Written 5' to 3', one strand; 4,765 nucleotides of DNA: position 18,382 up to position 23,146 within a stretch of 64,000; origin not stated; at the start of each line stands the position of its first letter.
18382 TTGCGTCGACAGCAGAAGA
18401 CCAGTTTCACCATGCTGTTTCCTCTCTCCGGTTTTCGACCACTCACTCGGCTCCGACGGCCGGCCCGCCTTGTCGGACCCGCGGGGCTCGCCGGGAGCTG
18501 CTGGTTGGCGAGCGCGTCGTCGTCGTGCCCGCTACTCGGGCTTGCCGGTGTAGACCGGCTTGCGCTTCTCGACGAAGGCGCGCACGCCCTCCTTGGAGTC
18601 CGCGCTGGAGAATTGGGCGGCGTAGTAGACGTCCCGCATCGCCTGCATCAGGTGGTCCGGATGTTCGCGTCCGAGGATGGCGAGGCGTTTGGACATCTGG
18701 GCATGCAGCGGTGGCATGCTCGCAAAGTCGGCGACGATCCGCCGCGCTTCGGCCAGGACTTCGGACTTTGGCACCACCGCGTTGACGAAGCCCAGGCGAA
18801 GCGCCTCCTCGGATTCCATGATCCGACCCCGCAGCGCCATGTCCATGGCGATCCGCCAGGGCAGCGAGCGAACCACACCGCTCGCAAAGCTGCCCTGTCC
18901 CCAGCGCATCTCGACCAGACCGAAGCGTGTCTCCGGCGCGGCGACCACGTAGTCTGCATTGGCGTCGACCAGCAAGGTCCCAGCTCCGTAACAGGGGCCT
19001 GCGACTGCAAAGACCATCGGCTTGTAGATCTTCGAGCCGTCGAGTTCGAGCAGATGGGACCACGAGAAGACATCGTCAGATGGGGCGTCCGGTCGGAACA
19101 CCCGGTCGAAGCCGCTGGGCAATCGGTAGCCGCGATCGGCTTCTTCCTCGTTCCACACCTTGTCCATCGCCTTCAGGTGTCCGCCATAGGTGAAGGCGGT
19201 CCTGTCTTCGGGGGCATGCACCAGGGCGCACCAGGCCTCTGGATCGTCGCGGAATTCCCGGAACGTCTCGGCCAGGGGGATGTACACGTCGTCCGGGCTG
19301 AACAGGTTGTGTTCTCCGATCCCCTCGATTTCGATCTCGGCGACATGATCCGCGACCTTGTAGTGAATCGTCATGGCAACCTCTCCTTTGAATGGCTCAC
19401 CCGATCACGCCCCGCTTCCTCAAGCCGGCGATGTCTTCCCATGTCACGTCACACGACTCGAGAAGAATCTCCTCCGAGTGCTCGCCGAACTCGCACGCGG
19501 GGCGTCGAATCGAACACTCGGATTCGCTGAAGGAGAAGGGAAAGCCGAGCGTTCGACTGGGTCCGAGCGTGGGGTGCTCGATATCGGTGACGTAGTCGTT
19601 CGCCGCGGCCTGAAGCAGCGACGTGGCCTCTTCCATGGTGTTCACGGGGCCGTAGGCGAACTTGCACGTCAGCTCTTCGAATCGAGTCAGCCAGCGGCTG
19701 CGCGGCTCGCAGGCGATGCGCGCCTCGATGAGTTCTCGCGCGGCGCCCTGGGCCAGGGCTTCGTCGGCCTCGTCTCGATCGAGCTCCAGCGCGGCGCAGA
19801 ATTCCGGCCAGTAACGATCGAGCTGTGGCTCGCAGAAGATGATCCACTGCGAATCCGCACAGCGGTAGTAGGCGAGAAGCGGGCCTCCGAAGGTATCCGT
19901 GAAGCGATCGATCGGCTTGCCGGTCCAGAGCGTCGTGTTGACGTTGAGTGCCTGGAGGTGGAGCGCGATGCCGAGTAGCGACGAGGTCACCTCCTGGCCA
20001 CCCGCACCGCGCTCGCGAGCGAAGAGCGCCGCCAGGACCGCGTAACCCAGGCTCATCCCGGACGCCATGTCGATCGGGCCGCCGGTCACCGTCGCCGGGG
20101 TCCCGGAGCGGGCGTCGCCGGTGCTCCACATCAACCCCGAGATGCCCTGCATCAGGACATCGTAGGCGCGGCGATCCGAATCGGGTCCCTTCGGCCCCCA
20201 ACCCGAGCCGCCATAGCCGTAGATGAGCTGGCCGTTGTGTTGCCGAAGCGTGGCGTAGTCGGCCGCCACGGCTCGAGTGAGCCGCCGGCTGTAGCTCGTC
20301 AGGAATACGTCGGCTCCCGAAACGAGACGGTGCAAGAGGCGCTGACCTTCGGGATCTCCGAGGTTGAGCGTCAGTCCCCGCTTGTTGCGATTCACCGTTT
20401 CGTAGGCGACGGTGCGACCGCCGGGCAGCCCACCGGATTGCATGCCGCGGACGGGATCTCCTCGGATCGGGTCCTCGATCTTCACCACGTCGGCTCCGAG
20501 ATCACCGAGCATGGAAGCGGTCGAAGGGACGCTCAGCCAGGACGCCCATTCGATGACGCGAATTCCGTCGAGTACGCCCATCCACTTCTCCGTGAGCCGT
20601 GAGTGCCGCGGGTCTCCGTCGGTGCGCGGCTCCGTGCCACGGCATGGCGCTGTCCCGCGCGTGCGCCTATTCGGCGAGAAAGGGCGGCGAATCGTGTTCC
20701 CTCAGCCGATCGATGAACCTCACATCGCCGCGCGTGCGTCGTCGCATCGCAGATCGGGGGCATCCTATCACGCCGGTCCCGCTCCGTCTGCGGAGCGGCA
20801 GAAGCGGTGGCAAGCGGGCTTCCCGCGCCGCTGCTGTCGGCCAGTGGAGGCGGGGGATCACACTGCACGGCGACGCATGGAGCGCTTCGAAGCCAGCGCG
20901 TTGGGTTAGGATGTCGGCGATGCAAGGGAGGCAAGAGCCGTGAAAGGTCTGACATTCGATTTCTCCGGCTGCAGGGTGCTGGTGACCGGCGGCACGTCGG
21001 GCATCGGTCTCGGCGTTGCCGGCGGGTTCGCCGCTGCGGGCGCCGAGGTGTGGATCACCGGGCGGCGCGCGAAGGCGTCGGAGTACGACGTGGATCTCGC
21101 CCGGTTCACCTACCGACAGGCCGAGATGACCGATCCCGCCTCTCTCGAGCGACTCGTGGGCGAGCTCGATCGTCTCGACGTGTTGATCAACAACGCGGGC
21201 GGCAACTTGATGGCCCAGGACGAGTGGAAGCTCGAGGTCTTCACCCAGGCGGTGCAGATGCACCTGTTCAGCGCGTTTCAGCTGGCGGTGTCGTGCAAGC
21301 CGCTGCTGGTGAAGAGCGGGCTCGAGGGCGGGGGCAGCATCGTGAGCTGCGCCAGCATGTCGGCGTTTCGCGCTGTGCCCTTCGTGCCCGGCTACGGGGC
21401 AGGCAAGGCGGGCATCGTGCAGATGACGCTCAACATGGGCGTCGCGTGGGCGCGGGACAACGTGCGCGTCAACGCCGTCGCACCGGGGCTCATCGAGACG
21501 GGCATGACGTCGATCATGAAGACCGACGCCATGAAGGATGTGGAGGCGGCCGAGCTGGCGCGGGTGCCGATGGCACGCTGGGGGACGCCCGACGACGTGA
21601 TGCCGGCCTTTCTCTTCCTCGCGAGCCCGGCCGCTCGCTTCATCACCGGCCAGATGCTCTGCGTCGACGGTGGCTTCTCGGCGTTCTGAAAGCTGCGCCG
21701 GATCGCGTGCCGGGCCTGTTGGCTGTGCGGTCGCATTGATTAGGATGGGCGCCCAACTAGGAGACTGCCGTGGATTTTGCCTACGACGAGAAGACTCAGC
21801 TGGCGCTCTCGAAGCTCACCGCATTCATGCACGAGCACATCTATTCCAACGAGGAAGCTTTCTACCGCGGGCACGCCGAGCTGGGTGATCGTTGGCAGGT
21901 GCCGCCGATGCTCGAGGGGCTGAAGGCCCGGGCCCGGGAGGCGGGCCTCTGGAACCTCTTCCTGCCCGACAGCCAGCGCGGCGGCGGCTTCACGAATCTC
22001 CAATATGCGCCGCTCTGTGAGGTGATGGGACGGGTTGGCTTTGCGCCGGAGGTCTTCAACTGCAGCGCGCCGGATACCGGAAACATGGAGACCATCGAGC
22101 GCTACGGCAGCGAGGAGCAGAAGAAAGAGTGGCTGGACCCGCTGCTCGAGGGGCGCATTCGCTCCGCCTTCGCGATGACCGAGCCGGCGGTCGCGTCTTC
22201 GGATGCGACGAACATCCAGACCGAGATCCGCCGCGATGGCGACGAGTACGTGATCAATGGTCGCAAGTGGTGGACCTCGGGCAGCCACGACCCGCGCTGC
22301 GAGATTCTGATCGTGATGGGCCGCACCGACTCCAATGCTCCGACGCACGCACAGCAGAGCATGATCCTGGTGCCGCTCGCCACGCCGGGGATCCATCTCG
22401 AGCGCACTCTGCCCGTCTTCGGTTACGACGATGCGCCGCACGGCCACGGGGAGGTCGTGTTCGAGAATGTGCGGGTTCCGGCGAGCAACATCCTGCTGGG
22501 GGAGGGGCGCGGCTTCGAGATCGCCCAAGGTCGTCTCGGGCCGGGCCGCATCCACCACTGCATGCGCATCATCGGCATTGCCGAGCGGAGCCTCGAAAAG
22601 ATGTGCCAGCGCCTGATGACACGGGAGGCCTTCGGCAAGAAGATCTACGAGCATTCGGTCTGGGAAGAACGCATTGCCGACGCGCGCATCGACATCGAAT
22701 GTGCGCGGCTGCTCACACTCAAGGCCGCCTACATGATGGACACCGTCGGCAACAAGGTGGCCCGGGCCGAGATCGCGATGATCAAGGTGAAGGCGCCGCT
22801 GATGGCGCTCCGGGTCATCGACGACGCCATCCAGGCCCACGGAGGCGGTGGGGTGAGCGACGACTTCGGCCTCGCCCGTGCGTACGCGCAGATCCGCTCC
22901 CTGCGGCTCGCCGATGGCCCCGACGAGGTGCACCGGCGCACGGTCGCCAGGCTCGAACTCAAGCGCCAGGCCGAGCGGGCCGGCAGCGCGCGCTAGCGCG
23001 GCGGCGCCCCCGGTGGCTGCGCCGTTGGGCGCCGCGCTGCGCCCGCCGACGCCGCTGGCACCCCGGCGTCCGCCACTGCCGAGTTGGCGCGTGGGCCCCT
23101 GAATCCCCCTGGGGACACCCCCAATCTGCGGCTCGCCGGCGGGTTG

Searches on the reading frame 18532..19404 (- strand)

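Call 29: search_protein_families(library=pfam, proteins=[window:18532-19404:-], max_evalue=0.00001)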
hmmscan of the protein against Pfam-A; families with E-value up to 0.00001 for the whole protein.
window:18532-19404:- (290 aa): 2 families
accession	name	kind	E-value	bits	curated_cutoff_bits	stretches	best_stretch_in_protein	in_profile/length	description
PF00378.25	ECH_1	-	1.4e-27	97.1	27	1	125-287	86-250/251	Enoyl-CoA hydratase/isomerase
PF16113.10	ECH_2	-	1.9e-07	31.3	27.2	1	44-225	23-186/335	Enoyl-CoA hydratase/isomerase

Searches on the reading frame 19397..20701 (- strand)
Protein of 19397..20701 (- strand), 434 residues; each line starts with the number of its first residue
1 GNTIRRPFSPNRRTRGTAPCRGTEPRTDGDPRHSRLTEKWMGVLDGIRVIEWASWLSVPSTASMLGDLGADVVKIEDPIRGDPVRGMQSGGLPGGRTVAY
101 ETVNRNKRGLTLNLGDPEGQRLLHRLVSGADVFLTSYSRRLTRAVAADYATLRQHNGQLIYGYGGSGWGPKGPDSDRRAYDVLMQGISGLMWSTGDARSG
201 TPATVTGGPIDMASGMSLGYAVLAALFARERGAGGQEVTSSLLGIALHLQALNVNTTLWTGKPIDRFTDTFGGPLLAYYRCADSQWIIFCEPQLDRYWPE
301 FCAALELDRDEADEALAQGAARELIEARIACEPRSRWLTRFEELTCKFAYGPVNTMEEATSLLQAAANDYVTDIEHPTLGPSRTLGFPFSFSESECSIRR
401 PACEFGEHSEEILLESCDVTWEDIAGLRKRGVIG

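Call 29: search_protein_families(library=pfam, proteins=[window:19397-20701:-], max_evalue=0.00001)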
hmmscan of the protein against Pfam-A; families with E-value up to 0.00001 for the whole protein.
window:19397-20701:- (434 aa): 1 family
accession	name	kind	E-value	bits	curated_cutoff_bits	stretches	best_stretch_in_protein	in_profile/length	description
PF02515.22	CoA_transf_3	-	2.3e-79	267.6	23.3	1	44-408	1-365/366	CoA-transferase family III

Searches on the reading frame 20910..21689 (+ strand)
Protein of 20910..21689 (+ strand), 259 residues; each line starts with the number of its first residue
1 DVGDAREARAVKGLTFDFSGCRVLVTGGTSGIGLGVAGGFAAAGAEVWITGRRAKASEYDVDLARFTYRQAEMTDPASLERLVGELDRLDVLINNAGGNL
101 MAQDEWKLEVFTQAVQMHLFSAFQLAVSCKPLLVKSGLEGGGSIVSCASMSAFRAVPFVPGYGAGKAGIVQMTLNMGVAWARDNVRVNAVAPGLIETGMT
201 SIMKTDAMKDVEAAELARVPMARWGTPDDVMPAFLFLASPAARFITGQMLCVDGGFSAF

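Call 29: search_protein_families(library=pfam, proteins=[window:20910-21689:+], max_evalue=0.00001)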
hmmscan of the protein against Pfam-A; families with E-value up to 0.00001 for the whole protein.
window:20910-21689:+ (259 aa): 3 families
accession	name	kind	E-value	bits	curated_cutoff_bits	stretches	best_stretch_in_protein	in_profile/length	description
PF13561.12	adh_short_C2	-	7.1e-47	160.4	27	1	30-257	6-236/236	Enoyl-(Acyl carrier protein) reductase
PF00106.31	adh_short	-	2e-35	122.5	26.6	1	23-201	3-188/195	short chain dehydrogenase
PF23441.1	SDR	-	1e-07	32.1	27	1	21-256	8-255/258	SDR-like rossmann domain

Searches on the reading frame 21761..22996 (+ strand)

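Call 29: search_protein_families(library=pfam, proteins=[window:21761-22996:+], max_evalue=0.00001)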
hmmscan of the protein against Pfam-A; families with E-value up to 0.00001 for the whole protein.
window:21761-22996:+ (411 aa): 4 families
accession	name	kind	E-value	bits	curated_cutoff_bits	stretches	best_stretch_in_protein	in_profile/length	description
PF00441.29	Acyl-CoA_dh_1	-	1.5e-38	132.8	22.4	1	249-397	1-147/150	Acyl-CoA dehydrogenase, C-terminal domain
PF02770.24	Acyl-CoA_dh_M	-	5.8e-22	78.1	33.3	1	136-237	1-97/97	Acyl-CoA dehydrogenase, middle domain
PF08028.16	Acyl-CoA_dh_2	-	7.7e-13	49.3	22.7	1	265-375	2-120/134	Acyl-CoA dehydrogenase, C-terminal domain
PF02771.21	Acyl-CoA_dh_N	-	9.2e-11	42.6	22.9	1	47-131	32-112/113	Acyl-CoA dehydrogenase, N-terminal domain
